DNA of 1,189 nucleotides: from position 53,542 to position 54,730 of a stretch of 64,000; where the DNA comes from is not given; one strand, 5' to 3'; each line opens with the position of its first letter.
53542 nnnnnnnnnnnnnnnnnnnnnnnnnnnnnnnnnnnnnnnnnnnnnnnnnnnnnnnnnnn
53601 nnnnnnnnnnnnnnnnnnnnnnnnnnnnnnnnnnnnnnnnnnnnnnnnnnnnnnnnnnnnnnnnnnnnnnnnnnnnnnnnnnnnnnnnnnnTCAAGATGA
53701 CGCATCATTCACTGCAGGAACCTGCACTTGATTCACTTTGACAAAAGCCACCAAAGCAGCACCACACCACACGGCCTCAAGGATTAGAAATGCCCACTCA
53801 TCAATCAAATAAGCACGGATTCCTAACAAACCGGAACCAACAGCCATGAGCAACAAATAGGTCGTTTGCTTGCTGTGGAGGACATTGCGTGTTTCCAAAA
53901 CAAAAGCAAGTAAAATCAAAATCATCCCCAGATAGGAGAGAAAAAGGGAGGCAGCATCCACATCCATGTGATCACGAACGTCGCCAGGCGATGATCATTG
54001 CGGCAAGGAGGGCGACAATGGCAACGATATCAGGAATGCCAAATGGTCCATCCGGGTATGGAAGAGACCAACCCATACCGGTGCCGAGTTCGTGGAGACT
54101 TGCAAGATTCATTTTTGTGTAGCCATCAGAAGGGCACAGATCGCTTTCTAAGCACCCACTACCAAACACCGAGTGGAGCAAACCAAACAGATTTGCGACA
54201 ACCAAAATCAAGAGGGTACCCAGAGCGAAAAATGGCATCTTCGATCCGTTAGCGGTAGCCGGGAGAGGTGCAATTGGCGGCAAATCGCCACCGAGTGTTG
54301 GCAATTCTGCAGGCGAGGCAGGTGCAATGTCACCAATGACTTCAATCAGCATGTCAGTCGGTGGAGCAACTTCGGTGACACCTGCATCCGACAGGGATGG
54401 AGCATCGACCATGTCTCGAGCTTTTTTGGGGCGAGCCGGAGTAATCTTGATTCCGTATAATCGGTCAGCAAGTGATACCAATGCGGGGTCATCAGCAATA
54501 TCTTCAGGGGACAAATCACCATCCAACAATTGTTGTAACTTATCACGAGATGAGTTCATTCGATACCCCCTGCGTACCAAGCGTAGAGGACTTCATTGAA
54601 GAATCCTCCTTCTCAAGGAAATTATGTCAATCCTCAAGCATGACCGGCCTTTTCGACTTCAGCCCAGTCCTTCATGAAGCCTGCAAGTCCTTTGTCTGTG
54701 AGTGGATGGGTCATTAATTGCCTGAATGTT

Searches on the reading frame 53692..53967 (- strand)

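Call 12: search_protein_families(library=ncbifam, proteins=[window:53692-53967:-], max_evalue=10)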
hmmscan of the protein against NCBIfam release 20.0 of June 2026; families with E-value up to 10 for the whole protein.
window:53692-53967:- (91 aa): 2 families
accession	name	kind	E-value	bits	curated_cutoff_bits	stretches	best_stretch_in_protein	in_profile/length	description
NF047864.1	CBU_0592_membra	subfamily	1.1e-05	25.2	25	1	10-77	5-72/72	CBU_0592 family membrane protein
NF045712.1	sulf_resp_HmcD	equivalog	8.5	6.4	34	1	30-61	9-33/38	sulfate respiration complex protein HmcD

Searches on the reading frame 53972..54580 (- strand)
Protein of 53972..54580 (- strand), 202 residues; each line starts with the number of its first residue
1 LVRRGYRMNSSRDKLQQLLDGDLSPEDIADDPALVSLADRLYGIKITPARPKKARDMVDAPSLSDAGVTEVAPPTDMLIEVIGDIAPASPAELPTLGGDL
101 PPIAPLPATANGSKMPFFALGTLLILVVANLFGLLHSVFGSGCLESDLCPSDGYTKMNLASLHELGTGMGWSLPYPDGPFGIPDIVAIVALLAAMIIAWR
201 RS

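Call 12: search_protein_families(library=ncbifam, proteins=[window:53972-54580:-], max_evalue=10)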
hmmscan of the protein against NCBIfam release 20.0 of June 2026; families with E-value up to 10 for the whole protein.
window:53972-54580:- (202 aa): 1 family
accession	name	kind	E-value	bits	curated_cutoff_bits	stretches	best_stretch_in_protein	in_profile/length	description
TIGR04126.1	PGF_CTERM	domain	0.66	9.7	24.5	1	186-201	12-27/28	PGF-CTERM sorting domain-containing protein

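Call 38: search_protein_families(library=pfam, proteins=[window:53972-54580:-], max_evalue=0.01)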
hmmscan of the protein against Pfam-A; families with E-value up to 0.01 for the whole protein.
window:53972-54580:- (202 aa): 0 families

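Call 61: find_homologous_proteins(query=window:53975-54559:-, max_evalue=0.001)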
Query seq(195 aa) (195 aa): 439 proteins with E <= 0.001 among 1128 candidates; the best 120 are listed.
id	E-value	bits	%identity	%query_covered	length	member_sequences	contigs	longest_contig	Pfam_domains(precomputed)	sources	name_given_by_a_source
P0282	3.4e-116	404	96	100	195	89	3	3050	-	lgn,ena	-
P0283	2.0e-108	378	92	100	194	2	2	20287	-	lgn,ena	-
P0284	4.1e-87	309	76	100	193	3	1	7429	-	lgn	-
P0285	8.3e-85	301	75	100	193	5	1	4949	-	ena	-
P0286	1.2e-84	301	73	100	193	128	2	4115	-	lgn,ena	-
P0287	1.3e-83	297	73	100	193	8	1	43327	-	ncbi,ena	-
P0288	2.6e-78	280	70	100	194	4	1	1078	-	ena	-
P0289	1.2e-75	271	68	100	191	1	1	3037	-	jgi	jgi:hypothetical protein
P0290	3.9e-75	270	67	100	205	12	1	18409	-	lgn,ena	-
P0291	5.3e-75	269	67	100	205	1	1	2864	-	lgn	-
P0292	1.1e-74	268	68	100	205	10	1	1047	-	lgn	-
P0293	4.6e-74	266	67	100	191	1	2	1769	-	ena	-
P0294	6.6e-74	266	66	100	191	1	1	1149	-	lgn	-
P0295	1.6e-73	265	69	100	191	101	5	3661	-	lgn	-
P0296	3.4e-70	254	71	94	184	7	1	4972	-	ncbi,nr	ncbi:MAG: hypothetical protein L7S46_01215, partial [Candidatus Poseidoniaceae archaeon]|nr:hypothet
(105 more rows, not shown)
